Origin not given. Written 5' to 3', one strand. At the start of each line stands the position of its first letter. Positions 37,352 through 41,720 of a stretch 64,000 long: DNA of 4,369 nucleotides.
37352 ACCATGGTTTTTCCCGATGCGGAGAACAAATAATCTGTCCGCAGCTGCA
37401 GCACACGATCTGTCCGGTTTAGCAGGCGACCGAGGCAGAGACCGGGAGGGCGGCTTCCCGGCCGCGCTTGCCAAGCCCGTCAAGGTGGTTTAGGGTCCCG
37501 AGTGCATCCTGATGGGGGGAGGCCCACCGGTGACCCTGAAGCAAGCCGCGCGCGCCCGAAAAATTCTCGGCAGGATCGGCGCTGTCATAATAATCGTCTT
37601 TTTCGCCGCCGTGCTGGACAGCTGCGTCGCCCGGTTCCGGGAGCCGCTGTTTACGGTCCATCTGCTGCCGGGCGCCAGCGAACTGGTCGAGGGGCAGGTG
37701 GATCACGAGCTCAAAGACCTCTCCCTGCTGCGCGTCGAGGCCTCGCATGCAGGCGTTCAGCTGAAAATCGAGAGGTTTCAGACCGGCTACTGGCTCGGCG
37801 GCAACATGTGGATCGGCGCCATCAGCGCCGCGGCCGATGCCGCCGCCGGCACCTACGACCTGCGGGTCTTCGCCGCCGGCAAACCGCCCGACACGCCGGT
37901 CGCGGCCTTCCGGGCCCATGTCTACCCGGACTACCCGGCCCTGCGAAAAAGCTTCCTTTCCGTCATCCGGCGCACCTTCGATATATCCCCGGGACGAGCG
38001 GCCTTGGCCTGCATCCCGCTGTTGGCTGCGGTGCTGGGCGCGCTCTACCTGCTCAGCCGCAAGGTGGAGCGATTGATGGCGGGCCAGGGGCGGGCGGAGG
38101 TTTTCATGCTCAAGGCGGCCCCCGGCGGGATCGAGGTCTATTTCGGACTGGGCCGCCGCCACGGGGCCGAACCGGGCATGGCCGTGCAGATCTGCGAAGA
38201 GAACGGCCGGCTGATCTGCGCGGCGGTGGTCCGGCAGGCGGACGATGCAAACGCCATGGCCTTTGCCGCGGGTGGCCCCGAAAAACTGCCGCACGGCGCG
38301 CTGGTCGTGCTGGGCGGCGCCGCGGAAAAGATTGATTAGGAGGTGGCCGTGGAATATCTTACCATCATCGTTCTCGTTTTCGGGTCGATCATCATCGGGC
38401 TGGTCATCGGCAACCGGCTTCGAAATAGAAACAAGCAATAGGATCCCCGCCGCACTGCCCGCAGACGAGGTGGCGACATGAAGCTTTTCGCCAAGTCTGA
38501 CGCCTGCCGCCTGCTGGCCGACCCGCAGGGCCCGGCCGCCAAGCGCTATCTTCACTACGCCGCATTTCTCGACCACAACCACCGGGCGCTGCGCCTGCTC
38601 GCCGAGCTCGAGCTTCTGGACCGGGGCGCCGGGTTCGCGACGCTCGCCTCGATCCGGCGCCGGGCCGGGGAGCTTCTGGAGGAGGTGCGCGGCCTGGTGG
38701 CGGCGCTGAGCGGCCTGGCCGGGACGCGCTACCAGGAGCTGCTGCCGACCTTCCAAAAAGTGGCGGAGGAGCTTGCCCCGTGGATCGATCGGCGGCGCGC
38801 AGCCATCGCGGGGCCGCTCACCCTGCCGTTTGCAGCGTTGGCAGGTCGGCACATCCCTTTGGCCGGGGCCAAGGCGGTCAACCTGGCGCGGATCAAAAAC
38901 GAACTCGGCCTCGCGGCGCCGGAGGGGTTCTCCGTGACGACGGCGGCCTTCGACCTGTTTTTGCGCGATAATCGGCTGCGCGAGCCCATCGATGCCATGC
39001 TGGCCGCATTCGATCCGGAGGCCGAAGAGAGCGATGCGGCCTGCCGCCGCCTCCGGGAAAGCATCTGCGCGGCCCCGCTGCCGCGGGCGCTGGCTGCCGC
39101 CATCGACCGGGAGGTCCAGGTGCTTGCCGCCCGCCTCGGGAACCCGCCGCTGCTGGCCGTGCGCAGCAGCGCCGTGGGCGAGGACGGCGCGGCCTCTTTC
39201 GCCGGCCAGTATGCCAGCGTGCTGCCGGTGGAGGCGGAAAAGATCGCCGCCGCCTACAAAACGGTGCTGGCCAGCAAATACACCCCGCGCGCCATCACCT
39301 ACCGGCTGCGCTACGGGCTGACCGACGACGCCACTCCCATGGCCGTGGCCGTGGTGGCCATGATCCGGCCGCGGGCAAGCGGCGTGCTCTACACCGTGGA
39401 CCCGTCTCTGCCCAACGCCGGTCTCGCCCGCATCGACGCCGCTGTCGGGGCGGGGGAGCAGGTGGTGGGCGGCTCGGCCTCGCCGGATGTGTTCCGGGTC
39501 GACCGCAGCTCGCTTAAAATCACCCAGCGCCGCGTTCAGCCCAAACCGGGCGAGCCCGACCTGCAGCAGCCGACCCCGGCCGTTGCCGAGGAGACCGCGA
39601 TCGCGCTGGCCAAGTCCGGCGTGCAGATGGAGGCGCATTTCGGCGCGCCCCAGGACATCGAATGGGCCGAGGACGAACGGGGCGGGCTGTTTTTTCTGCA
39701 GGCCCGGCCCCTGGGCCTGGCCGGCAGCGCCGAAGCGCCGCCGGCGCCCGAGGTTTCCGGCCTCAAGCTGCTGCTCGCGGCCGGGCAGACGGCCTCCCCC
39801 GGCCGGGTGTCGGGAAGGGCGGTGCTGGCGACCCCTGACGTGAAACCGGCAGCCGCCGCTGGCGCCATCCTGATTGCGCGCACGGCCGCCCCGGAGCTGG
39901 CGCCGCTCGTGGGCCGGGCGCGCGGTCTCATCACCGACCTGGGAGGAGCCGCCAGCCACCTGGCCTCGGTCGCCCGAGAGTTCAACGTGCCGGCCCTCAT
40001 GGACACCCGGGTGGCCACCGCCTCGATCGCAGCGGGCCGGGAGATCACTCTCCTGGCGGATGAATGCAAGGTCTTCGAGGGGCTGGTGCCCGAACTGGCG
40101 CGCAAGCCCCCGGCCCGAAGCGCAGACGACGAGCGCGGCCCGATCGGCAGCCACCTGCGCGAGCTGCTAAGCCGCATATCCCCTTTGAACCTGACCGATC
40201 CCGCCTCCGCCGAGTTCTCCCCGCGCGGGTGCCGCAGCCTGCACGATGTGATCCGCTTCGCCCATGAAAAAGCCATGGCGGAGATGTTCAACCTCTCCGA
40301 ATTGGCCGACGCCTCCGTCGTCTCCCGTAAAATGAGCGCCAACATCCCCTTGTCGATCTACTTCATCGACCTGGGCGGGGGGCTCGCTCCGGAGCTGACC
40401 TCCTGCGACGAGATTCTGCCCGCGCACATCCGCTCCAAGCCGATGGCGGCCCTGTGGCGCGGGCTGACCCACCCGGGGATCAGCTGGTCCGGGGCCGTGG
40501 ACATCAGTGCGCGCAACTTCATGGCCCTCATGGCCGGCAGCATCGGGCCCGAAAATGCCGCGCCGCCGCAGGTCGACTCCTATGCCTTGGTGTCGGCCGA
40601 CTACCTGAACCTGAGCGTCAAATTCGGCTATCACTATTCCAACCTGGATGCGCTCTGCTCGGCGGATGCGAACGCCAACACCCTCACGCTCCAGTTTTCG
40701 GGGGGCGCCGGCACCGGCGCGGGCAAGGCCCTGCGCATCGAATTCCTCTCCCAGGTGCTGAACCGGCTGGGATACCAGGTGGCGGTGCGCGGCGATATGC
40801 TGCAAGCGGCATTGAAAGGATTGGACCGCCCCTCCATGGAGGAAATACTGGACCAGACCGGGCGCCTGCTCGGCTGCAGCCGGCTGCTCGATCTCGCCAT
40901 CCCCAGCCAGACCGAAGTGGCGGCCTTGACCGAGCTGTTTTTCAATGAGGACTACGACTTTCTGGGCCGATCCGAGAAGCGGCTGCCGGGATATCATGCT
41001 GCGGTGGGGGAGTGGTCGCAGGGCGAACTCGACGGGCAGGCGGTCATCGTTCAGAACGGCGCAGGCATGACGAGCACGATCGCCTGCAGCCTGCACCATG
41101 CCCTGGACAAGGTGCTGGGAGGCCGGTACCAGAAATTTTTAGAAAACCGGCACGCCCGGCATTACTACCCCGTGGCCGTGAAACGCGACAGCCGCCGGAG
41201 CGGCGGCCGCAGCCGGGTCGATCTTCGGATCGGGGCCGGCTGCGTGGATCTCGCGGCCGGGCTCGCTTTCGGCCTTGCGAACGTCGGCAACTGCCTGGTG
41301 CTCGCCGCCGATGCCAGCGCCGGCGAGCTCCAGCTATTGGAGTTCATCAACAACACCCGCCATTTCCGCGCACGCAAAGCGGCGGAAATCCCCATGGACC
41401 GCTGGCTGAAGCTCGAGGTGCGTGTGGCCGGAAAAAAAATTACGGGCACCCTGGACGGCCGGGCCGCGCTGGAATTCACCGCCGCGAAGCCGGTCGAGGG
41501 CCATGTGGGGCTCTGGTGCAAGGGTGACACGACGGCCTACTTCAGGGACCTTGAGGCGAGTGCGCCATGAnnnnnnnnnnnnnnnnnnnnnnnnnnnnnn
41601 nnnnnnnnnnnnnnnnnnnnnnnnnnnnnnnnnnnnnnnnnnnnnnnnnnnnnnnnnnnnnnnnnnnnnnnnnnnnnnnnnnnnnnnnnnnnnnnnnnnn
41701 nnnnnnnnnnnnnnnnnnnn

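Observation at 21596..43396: Candidate ether-lipid / unusual-phospholipid biosynthesis supercluster around two PlsA/GeR-like radical enzymes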

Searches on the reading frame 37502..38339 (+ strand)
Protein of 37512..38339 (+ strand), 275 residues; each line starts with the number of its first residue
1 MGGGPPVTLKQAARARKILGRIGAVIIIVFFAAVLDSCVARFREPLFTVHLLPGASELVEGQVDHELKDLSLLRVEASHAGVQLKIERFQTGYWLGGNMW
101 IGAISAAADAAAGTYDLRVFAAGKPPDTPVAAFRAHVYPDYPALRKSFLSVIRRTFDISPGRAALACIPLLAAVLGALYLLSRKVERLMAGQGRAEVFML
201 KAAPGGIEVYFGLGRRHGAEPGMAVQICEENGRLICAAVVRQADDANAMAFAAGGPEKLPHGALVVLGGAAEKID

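Call 4: search_protein_families(library=pfam, proteins=[window:37512-38339:+, window:37502-38335:+], max_evalue=0.01)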
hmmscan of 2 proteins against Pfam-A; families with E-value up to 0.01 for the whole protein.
window:37512-38339:+ (275 aa): 0 families

window:37502-38335:+ (277 aa): 0 families

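Call 21: search_protein_families(library=ncbifam, proteins=[window:37530-38339:+], max_evalue=0.001)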
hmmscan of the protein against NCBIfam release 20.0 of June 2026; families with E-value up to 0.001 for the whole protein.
window:37530-38339:+ (269 aa): 0 families

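Call 28: search_protein_families(library=pfam, proteins=[window:37530-38339:+], max_evalue=10)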
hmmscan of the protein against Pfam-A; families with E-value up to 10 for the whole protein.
window:37530-38339:+ (269 aa): 0 families

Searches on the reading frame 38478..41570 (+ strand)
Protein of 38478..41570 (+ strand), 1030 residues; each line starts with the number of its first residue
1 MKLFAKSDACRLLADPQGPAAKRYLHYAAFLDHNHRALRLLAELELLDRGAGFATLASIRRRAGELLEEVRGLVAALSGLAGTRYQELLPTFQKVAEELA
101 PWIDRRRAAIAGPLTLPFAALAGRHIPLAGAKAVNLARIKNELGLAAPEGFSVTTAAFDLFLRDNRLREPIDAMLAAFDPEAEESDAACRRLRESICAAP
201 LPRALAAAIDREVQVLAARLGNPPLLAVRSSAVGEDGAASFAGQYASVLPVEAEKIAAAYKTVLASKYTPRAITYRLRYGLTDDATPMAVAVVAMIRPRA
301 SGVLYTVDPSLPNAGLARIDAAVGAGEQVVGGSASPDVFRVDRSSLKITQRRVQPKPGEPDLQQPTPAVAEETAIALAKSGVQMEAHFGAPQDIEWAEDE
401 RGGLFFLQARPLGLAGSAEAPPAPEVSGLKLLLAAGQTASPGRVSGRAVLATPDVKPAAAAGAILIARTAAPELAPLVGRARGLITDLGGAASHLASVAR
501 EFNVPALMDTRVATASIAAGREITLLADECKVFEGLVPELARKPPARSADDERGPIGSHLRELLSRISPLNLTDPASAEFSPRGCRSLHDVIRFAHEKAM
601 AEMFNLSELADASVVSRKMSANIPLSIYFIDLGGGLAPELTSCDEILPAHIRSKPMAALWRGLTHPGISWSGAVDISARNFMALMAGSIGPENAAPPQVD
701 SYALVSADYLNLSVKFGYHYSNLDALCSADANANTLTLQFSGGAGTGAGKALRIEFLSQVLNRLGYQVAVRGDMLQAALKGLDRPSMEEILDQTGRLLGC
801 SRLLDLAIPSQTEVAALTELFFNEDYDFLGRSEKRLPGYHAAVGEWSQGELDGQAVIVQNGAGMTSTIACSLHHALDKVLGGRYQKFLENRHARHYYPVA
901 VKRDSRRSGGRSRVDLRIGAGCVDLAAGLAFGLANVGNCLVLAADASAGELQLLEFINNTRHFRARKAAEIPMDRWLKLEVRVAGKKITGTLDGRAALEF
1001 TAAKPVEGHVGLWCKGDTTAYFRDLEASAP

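Call 4: search_protein_families(library=pfam, proteins=[window:38478-41570:+], max_evalue=0.01)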
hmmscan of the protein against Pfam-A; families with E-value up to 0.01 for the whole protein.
window:38478-41570:+ (1030 aa): 3 families
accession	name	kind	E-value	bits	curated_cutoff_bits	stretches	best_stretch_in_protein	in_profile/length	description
PF01326.24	PPDK_N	-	7.9e-70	236.2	27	1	127-421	2-318/328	Pyruvate phosphate dikinase, AMP/ATP-binding domain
PF00391.29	PEP-utilizers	-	4.3e-14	52.3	23.1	1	461-525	3-67/72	PEP-utilising enzyme, mobile domain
PF06439.18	3keto-disac_hyd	-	7.9e-05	23.2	26.8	1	962-1026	113-185/187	3-keto-disaccharide hydrolase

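Call 51: search_protein_families(library=ncbifam, proteins=[window:38478-41570:+], max_evalue=0.00001)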
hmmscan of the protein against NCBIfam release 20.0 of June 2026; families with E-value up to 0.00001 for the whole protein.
window:38478-41570:+ (1030 aa): 22 families
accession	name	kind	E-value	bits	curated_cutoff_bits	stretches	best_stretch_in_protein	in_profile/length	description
NF005057.0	PRK06464.1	equivalog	5.8e-78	262.8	598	1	116-539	8-467/798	phosphoenolpyruvate synthase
TIGR01418.1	PEP_synth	equivalog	6.9e-73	246.2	739.75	1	118-535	5-459/784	pyruvate, water dikinase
NF041857.1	RIF_Ptrans_rph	equivalog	8.7e-60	203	999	2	122-412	10-310/864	rifamycin-inactivating phosphotransferase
NF004877.0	PRK06241.1-2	subfamily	3.5e-57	194.3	866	2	118-412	8-312/869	phosphoenolpyruvate synthase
NF004881.0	PRK06241.2-2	equivalog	2.3e-54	185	883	2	128-413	18-311/898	phosphoenolpyruvate synthase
NF004878.0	PRK06241.1-3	subfamily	7.2e-53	179.9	945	2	117-412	7-311/891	phosphoenolpyruvate synthase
NF052631.1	prodigiosin_PigC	equivalog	1.5e-52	178.6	1300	2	130-414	17-299/883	prodigiosin ligase PigC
NF052632.1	undecylprod_RedH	equivalog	3.1e-52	177.6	1350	2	129-418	17-299/880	undecylprodigiosin ligase RedH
NF004879.0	PRK06241.1-4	equivalog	1.7e-51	175.3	976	2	116-412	6-312/868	phosphoenolpyruvate synthase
NF000283.1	RPH_KJ151292.1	equivalog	8.7e-46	156.5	1700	2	130-412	21-313/865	rifamycin-inactivating phosphotransferase Rph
NF004880.0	PRK06241.2-1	equivalog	1.9e-44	151.8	972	2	125-411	14-279/837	phosphoenolpyruvate synthase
NF004883.0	PRK06241.2-4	equivalog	1.8e-35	122.4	1063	1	130-412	33-327/928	phosphoenolpyruvate synthase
NF004531.0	PRK05878.1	equivalog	3.1e-22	78.9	456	1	431-541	351-463/534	pyruvate, phosphate dikinase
NF004882.0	PRK06241.2-3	equivalog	2.9e-19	68.7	850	1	226-413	101-277/827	phosphoenolpyruvate synthase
TIGR01828.1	pyru_phos_dikin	equivalog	2.1e-13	49.2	843.45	0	431-509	385-465/865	pyruvate, phosphate dikinase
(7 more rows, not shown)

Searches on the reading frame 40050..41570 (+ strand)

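Call 28: search_protein_families(library=pfam, proteins=[window:40050-41570:+], max_evalue=10)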
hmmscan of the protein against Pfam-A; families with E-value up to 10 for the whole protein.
window:40050-41570:+ (506 aa): 2 families
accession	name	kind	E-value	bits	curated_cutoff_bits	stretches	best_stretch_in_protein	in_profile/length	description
PF06439.18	3keto-disac_hyd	-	3.1e-05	24.6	26.8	1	438-502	113-185/187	3-keto-disaccharide hydrolase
PF21708.4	Glyco_hydro_59_C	-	0.053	14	27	1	442-499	110-168/175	Galactocerebrosidase, C-terminal lectin domain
